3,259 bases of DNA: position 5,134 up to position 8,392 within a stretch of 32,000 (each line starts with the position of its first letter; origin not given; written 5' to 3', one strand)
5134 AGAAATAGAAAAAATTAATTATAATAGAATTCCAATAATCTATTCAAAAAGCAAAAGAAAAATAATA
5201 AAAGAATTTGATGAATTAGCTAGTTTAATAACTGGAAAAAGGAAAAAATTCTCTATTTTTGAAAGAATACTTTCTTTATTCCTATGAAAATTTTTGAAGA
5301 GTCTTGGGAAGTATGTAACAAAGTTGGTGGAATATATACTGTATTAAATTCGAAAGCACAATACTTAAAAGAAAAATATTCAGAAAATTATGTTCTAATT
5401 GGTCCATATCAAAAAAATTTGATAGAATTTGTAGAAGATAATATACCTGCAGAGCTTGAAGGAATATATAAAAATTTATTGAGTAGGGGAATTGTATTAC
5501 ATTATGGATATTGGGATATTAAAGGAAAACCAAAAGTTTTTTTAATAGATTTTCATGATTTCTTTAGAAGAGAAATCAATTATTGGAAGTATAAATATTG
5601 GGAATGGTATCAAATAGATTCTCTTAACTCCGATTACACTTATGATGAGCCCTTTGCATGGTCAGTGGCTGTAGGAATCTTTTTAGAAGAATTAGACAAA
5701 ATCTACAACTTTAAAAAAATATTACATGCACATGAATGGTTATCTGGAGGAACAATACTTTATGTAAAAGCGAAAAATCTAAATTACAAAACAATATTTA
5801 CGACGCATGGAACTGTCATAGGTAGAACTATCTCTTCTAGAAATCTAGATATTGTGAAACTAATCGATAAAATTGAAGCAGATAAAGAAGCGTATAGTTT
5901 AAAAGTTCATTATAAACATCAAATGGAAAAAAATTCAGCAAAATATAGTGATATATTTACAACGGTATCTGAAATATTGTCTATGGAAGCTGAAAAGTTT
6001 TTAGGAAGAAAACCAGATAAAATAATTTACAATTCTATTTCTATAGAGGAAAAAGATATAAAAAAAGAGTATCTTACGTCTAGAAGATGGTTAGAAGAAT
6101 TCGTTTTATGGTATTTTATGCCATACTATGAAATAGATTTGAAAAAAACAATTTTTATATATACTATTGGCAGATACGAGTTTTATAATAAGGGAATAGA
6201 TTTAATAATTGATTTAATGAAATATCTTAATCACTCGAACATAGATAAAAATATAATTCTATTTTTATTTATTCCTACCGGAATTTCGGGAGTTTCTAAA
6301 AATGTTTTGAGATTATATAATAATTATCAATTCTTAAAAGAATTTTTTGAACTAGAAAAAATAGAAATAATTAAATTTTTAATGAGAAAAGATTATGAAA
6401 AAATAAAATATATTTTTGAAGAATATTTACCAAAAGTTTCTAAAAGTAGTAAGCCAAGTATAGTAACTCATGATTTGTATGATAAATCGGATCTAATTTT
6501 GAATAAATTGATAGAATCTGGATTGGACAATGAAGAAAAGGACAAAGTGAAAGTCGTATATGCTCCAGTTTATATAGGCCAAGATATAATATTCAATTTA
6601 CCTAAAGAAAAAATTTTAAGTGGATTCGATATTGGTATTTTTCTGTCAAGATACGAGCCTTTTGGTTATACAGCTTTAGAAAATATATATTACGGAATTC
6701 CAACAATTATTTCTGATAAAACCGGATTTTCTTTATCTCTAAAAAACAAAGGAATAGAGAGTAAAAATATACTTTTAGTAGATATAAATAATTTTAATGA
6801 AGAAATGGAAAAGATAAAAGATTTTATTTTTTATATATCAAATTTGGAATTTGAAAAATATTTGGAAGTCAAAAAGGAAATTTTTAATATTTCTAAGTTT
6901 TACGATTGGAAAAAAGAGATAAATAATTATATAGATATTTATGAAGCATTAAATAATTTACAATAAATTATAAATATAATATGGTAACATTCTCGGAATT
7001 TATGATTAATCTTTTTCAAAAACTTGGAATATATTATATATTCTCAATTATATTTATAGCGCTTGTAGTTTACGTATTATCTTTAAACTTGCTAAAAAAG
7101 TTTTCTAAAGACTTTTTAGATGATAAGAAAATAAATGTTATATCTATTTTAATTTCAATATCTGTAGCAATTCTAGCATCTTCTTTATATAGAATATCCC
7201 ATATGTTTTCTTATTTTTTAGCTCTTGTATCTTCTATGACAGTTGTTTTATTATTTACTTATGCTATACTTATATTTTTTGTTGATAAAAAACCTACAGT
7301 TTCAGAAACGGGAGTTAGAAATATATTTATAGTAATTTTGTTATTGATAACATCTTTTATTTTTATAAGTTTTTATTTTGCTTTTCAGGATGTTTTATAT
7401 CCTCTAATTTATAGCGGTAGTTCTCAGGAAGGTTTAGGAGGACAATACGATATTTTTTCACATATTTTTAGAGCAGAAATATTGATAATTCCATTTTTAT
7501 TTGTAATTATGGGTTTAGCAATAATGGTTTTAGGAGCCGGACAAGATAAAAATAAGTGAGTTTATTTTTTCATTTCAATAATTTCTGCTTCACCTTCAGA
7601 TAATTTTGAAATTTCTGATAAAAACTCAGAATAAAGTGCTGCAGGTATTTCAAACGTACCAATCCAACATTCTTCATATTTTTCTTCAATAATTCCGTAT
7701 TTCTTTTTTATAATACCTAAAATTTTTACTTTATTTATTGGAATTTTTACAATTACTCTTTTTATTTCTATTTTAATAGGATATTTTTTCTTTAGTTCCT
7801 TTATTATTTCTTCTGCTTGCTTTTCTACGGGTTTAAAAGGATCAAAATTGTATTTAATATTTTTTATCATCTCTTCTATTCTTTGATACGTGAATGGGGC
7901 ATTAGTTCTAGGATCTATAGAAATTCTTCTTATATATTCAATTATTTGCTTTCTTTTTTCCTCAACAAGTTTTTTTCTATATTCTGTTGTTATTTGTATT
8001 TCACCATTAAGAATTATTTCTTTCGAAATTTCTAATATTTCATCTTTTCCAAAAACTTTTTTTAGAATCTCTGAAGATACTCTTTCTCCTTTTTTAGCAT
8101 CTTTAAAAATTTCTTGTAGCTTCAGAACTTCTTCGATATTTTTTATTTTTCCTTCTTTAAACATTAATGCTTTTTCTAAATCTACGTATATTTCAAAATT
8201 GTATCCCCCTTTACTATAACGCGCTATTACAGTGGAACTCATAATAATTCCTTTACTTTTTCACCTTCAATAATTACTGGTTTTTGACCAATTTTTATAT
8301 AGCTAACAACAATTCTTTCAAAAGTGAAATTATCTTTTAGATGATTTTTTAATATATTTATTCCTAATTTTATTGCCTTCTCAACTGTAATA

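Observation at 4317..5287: Small unknown protein plus ParA/MinD ATPase, translationally coupled to the GT3 glycogen synthase: a candidate positioning or regulatory module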

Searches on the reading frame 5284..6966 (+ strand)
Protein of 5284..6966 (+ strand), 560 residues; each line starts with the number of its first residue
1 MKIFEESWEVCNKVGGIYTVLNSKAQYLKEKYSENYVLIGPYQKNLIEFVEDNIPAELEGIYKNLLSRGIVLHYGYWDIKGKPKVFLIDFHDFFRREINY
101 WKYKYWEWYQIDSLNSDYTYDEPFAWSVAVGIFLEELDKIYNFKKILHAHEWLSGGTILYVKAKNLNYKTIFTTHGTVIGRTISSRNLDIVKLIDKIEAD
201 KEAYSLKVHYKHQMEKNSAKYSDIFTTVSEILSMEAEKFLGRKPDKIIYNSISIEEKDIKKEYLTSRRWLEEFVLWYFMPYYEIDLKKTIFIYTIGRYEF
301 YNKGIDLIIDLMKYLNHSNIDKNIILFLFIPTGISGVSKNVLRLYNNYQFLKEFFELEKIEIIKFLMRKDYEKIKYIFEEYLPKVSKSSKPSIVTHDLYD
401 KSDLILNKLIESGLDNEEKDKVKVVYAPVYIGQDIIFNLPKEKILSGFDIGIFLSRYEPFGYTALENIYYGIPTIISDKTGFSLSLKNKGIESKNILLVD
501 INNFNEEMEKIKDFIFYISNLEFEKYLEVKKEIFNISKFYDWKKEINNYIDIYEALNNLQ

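Call 4: search_protein_families(library=pfam, proteins=[window:5284-6966:+], max_evalue=0.1)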
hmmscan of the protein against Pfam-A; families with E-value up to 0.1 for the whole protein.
window:5284-6966:+ (560 aa): 7 families
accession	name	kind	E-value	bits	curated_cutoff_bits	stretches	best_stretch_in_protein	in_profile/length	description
PF05693.19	Glycogen_syn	-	3.5e-88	297.3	27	1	6-550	2-576/639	Glycogen synthase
PF08323.17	Glyco_transf_5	-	2.3e-11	44.3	22.7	1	7-234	6-222/239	Starch synthase catalytic domain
PF00534.26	Glycos_transf_1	-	4e-09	36.7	26.4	1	442-512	87-153/172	Glycosyl transferases group 1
PF20706.3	GT4-conflict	-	3.1e-05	23.6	26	1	449-489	283-323/385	Family 4 Glycosyltransferase in conflict systems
PF13439.12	Glyco_transf_4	-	6.9e-05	23.4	28.5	1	146-255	75-169/170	Glycosyltransferase Family 4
PF13692.12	Glyco_trans_1_4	-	7.3e-05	23.5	27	1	441-509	70-134/142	Glycosyl transferases group 1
PF13611.12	Peptidase_S76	-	0.099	13.5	27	0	194-252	53-112/121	Serine peptidase of plant viral polyprotein, P1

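Call 5: search_protein_families(library=ncbifam, proteins=[window:5284-6966:+], max_evalue=0.1)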
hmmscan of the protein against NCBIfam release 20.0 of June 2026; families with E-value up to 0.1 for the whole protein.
window:5284-6966:+ (560 aa): 9 families
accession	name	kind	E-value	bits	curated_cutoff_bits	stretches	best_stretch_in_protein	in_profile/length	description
NF001899.0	PRK00654.1-2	equivalog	4.5e-13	48.4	459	2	13-235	15-219/478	glycogen synthase GlgA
TIGR02095.1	glgA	subfamily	1.5e-12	47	328.45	2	7-232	7-219/477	glycogen/starch synthase, ADP-glucose type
TIGR04157.1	glyco_rSAM_CFB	subfamily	3.7e-06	26.2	400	1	449-520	302-373/406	TIGR04157 family glycosyltransferase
TIGR03999.1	thiol_BshA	equivalog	5.5e-06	25.5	273.7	1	442-556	267-373/375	N-acetyl-alpha-D-glucosaminyl L-malate synthase BshA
NF010699.0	PRK14099.1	equivalog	0.0013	17.3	762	0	145-234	135-222/485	glycogen synthase GlgA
TIGR02472.1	sucr_P_syn_N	equivalog_domain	0.0032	16.4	576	1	451-551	342-436/439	sucrose-phosphate synthase, putative, glycosyltransferase domain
NF001901.0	PRK00654.1-5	equivalog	0.0034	15.9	649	0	144-231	156-240/502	glycogen synthase GlgA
NF038255.1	exopoly_VpsD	equivalog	0.0038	16.1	300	1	448-540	283-372/381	VpsD family glycosyltransferase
NF038295.1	EPS_HpsP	equivalog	0.031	13.3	550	0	441-508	281-346/388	hormogonium polysaccharide biosynthesis glycosyltransferase HpsP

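Call 48: find_related_loci(query=A5, collection=genome_contigs, flank=6000)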
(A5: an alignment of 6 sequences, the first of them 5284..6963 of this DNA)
Query A5 (560 aa) in genome_contigs; peptide patterns used: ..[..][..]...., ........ (x = any residue, [..] = any of these).
599 stretches matched a pattern (row limit reached: there are more); 598 encode a relative of the query (tblastn E <= 1e-3); the best 80 are kept; 80 distinct loci.
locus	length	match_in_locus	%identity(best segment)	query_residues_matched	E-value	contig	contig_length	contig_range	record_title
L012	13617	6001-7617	53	1-556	3e-171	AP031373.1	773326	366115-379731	Nanoarchaeota archaeon YN1 DNA, complete genome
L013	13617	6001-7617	51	1-556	7e-165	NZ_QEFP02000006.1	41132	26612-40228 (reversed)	Candidatus Nanobsidianus stetteri isolate SCGC AB-777_F03 Ga0188911_103, whole genome shotgun sequence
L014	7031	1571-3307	40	3-554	2e-122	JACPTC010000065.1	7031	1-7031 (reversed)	MAG: Candidatus Woesearchaeota archaeon isolate NC_groundwater_722_Ag_S-0.2um_37_15 S36_SO-2_scaffold_652659, whole geno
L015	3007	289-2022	39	3-553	4e-122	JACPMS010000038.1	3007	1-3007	MAG: Candidatus Woesearchaeota archaeon isolate NC_groundwater_555_Ag_S-0.1um_38_11 S35_SO-1_scaffold_200984, whole geno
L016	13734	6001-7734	38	3-553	6e-117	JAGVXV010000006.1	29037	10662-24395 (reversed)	Candidatus Woesearchaeota archaeon isolate RIFCSPLOWO2_12_FULL_38_19 rifcsplowo2_12_scaffold_1468, whole genome shotgun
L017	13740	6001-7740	38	3-554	2e-116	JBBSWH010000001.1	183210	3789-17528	MAG: Nanoarchaeota archaeon isolate H52-bin084_1 H52_bin084_1_000000000001, whole genome shotgun sequence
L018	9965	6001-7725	38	3-550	3e-116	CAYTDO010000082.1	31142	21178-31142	MAG TPA_asm: uncultured Methanosarcinales archaeon isolate binchicken_co203_461 genome assembly, contig: k141_2278871, w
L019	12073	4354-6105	37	3-553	9e-116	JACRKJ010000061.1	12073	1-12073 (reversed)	MAG: Candidatus Woesearchaeota archaeon isolate NC_groundwater_1852_Pr3_B-0.1um_40_9 SR-2_scaffold_141_3120884, whole ge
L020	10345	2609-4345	38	3-553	9e-116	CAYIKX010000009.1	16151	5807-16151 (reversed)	MAG TPA_asm: uncultured Methanosarcinales archaeon isolate ERP119705_co20_50 genome assembly, contig: NODE_3789_length_1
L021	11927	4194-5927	38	3-553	1e-114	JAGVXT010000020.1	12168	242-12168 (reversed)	Candidatus Woesearchaeota archaeon isolate RIFCSPLOWO2_01_FULL_38_40 rifcsplowo2_01_scaffold_38294, whole genome shotgun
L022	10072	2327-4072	36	3-554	1e-113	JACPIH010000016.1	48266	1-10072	MAG: Candidatus Woesearchaeota archaeon isolate NC_groundwater_435_Ag_B-0.1um_47_15 GD18-4_B1_scaffold_827750, whole gen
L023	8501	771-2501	38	3-553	2e-112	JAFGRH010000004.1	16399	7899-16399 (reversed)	MAG: Candidatus Woesearchaeota archaeon isolate Zod_Metabat.822 k87_247483, whole genome shotgun sequence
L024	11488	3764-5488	36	3-559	7e-111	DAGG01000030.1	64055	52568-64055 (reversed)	MAG TPA_asm: Candidatus Woesearchaeota archaeon UBA525 UBA525_contig_469, whole genome shotgun sequence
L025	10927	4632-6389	37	3-553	3e-110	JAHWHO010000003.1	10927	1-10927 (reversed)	MAG: Candidatus Woesearchaeota archaeon isolate MP5_1_69 k127_1319981, whole genome shotgun sequence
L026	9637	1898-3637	37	3-553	5e-110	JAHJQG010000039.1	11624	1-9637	MAG: Nanoarchaeota archaeon isolate OS_PC_MetaG.mb.100 OS_PC_MetaG.mb.100_k141_403182, whole genome shotgun sequence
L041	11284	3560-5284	35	3-554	8e-104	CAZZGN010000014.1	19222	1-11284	MAG TPA_asm: uncultured Methanosarcinales archaeon isolate SRP104257_co1_4 genome assembly, contig: NODE_1602_length_192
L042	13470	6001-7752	35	3-551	1e-103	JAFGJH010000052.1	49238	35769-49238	MAG: Candidatus Woesearchaeota archaeon isolate Zod_Metabat.265 k87_13655544, whole genome shotgun sequence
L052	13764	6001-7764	35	1-554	3e-99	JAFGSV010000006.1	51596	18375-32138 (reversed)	MAG: Candidatus Aenigmatarchaeota archaeon isolate Zod_Metabat.932 k87_3771890, whole genome shotgun sequence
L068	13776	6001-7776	32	3-558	1e-86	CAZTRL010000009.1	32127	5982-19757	MAG TPA_asm: uncultured archaeon isolate binchicken_co151_62 genome assembly, contig: NODE_1780_length_32127_cov_7.98646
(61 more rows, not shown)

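Call 55: search_protein_families(library=ncbifam, proteins=[L042:4930-5703:+, L052:2542-3327:+, L068:2619-3377:+], max_evalue=0.00001)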
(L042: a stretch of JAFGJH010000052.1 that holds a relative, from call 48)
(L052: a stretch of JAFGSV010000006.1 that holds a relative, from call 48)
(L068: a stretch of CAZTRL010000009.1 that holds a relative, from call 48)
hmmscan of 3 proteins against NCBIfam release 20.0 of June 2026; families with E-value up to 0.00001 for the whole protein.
L042:4930-5703:+ (258 aa): 20 families
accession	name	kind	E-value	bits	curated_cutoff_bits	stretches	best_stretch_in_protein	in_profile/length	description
TIGR01969.1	minD_arch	subfamily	3.4e-50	170.6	201.75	1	7-244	2-236/251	cell division ATPase MinD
TIGR01968.1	minD_bact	equivalog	1.7e-30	106.3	212.9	1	6-244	2-242/261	septum site-determining protein MinD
NF041546.1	ParA_partition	equivalog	7.7e-16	58.2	180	2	104-200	64-165/203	ParA family partition ATPase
NF041136.1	MrpORP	equivalog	1.4e-13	50.9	450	1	5-176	5-176/365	iron-sulfur cluster carrier protein MrpORP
NF008079.0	PRK10818.1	equivalog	2.6e-13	49.9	508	1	6-241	3-249/270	septum site-determining protein MinD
TIGR03371.1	cellulose_yhjQ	equivalog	3.4e-13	49.6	157.85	1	6-235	2-238/246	cellulose biosynthesis protein BcsQ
TIGR01007.1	eps_fam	subfamily_domain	3.3e-12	46.4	108.05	1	6-179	18-191/204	polysaccharide biosynthesis tyrosine autokinase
TIGR03018.1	pepcterm_TyrKin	hypoth_equivalog_domain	3.8e-11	42.7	230.65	1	5-176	35-207/207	XrtA-associated tyrosine autokinase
NF047398.1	AAA_KGGVGR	domain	2.4e-10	41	90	1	6-69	3-67/190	KGGVGR-motif variant AAA ATPase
NF041283.1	PrgP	equivalog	9.8e-10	38.2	400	1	5-146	2-153/297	ParA superfamily DNA segregation protein PrgP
TIGR03815.1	CpaE_hom_Actino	equivalog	1.5e-09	37.5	154.45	1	4-214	110-317/340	septum site-determining protein Ssd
TIGR03453.1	partition_RepA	equivalog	3.1e-09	36.2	348.45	1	6-149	105-267/387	plasmid partitioning protein RepA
NF008568.0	PRK11519.1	equivalog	3.1e-09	35.6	1068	1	7-181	528-701/720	tyrosine-protein kinase Wzc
NF008669.0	PRK11670.1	equivalog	3.3e-09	36.1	348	1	3-243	105-354/369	iron-sulfur cluster carrier protein ApbC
NF007350.0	PRK09841.1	equivalog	3.4e-09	35.4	1248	1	13-179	539-704/726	tyrosine-protein kinase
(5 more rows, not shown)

L052:2542-3327:+ (262 aa): 28 families (the best 25 are shown)
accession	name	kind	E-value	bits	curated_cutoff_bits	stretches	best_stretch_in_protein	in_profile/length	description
NF041546.1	ParA_partition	equivalog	2.3e-29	102.4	180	2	13-65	1-54/203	ParA family partition ATPase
TIGR03453.1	partition_RepA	equivalog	1.1e-24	87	348.45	1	13-218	106-332/387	plasmid partitioning protein RepA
NF041283.1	PrgP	equivalog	2.3e-21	76.4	400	1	12-221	3-223/297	ParA superfamily DNA segregation protein PrgP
TIGR01969.1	minD_arch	subfamily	7e-20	71.3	201.75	1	12-260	1-234/251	cell division ATPase MinD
TIGR01968.1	minD_bact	equivalog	6.3e-16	58.5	212.9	1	12-257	2-237/261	septum site-determining protein MinD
TIGR03371.1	cellulose_yhjQ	equivalog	2.1e-15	56.9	157.85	1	13-254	3-239/246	cellulose biosynthesis protein BcsQ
TIGR01007.1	eps_fam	subfamily_domain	2.3e-14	53.4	108.05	1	13-148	19-149/204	polysaccharide biosynthesis tyrosine autokinase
NF010443.0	PRK13869.1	subfamily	2.5e-14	52.9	446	1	13-216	123-347/405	plasmid-partitioning protein RepA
NF008568.0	PRK11519.1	equivalog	6.1e-14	51.1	1068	1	11-194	526-699/720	tyrosine-protein kinase Wzc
NF010259.0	PRK13705.1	equivalog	9.2e-14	51.2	725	1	11-220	106-332/388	plasmid-partitioning protein SopA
TIGR03018.1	pepcterm_TyrKin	hypoth_equivalog_domain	2.5e-13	49.8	230.65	1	10-173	34-197/207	XrtA-associated tyrosine autokinase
TIGR01005.1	eps_transp_fam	subfamily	5.8e-11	41.3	411.7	1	11-198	546-723/754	exopolysaccharide transport protein family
NF041136.1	MrpORP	equivalog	1.4e-09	37.8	450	1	13-175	7-166/365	iron-sulfur cluster carrier protein MrpORP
NF008079.0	PRK10818.1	equivalog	1.4e-09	37.7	508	1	12-194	3-184/270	septum site-determining protein MinD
NF008669.0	PRK11670.1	equivalog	1.7e-09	37.1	348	1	12-142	108-232/369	iron-sulfur cluster carrier protein ApbC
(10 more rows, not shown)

L068:2619-3377:+ (253 aa): 23 families
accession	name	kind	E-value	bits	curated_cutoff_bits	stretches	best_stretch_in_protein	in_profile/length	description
NF041546.1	ParA_partition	equivalog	3.9e-30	104.9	180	2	4-59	1-57/203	ParA family partition ATPase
TIGR03453.1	partition_RepA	equivalog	5e-21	75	348.45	1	4-209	106-332/387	plasmid partitioning protein RepA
NF041283.1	PrgP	equivalog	2e-20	73.3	400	1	5-211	5-222/297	ParA superfamily DNA segregation protein PrgP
TIGR01969.1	minD_arch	subfamily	3.9e-19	68.8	201.75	1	3-248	1-231/251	cell division ATPase MinD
TIGR01007.1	eps_fam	subfamily_domain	1e-16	61.1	108.05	1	4-169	19-181/204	polysaccharide biosynthesis tyrosine autokinase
TIGR03371.1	cellulose_yhjQ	equivalog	2.6e-15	56.6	157.85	1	5-245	4-239/246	cellulose biosynthesis protein BcsQ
NF010443.0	PRK13869.1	subfamily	9.2e-15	54.3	446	1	4-208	123-348/405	plasmid-partitioning protein RepA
TIGR01968.1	minD_bact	equivalog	5.3e-14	52.2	212.9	1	4-248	3-237/261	septum site-determining protein MinD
TIGR03018.1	pepcterm_TyrKin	hypoth_equivalog_domain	1.5e-12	47.3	230.65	1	5-164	38-197/207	XrtA-associated tyrosine autokinase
NF041136.1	MrpORP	equivalog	2.8e-11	43.3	450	1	5-244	8-245/365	iron-sulfur cluster carrier protein MrpORP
NF008079.0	PRK10818.1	equivalog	3.7e-11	42.9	508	1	4-249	4-248/270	septum site-determining protein MinD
NF010259.0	PRK13705.1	equivalog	3.6e-10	39.3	725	1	4-200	108-321/388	plasmid-partitioning protein SopA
TIGR01005.1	eps_transp_fam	subfamily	1e-09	37.2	411.7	1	6-201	550-734/754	exopolysaccharide transport protein family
NF008568.0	PRK11519.1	equivalog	2.2e-09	36.1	1068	1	4-187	528-701/720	tyrosine-protein kinase Wzc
TIGR00345.1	GET3_arsA_TRC40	subfamily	7.2e-09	35.6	135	1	11-131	5-143/299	TRC40/GET3/ArsA family transport-energizing ATPase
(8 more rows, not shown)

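Call 80: find_related_loci(query=L042:4930-5703:+, collection=metagenome_contigs, flank=5000)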
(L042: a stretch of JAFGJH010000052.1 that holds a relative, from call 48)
Query L042:4930-5703:+ (258 aa) in metagenome_contigs; peptide patterns used: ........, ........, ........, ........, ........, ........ (x = any residue, [..] = any of these).
92 stretches matched a pattern; 10 encode a relative of the query (tblastn E <= 1e-3); 10 distinct loci.
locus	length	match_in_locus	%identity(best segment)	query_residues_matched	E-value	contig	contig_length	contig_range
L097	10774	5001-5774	96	1-258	2e-166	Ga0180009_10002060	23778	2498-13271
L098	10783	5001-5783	76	1-258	5e-131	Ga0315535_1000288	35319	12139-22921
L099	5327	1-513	70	88-258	1e-82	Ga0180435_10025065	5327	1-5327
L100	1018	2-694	51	21-256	2e-87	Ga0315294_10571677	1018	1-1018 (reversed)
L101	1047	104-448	75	144-258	2e-57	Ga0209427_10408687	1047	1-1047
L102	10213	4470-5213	30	5-238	3e-20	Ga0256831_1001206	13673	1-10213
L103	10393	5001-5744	30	5-238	4e-19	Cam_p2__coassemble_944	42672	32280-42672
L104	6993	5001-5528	31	2-176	1e-12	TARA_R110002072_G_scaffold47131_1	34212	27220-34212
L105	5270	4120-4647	30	2-176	2e-12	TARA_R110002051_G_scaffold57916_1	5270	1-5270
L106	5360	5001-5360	32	5-124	1e-9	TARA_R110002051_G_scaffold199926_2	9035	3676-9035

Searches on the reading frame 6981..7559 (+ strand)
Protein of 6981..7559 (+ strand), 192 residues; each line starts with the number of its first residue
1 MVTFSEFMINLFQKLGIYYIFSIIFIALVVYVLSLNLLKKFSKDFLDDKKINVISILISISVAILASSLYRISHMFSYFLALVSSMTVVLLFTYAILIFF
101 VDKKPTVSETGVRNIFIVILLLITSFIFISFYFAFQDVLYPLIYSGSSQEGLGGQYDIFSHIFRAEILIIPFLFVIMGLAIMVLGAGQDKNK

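Call 4: search_protein_families(library=pfam, proteins=[window:6981-7559:+], max_evalue=0.1)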
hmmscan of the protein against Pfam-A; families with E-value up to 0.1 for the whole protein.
window:6981-7559:+ (192 aa): 0 families

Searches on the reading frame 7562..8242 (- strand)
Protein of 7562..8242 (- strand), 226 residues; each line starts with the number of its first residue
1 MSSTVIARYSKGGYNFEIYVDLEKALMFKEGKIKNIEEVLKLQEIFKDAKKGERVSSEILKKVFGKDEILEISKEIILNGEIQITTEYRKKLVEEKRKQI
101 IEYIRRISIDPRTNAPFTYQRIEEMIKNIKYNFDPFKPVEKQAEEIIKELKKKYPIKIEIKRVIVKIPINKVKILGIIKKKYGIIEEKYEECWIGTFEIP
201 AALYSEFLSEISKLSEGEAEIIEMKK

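Call 4: search_protein_families(library=pfam, proteins=[window:7562-8242:-], max_evalue=0.1)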
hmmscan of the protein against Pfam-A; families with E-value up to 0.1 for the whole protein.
window:7562-8242:- (226 aa): 4 families
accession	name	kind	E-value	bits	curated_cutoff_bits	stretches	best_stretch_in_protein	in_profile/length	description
PF01172.24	SBDS_N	-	3.4e-22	78.6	24.6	1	4-90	2-88/88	Shwachman-Bodian-Diamond syndrome (SBDS) N-terminal domain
PF09377.16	SBDS_domain_II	-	2e-20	72.9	27.2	1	98-159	1-62/62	SBDS protein, domain II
PF20268.4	SBDS_C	-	0.00034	20.9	27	1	162-221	2-66/71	SBDS protein, C-terminal domain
PF02152.23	FolB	-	0.036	15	31.8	0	116-165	47-99/113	Dihydroneopterin aldolase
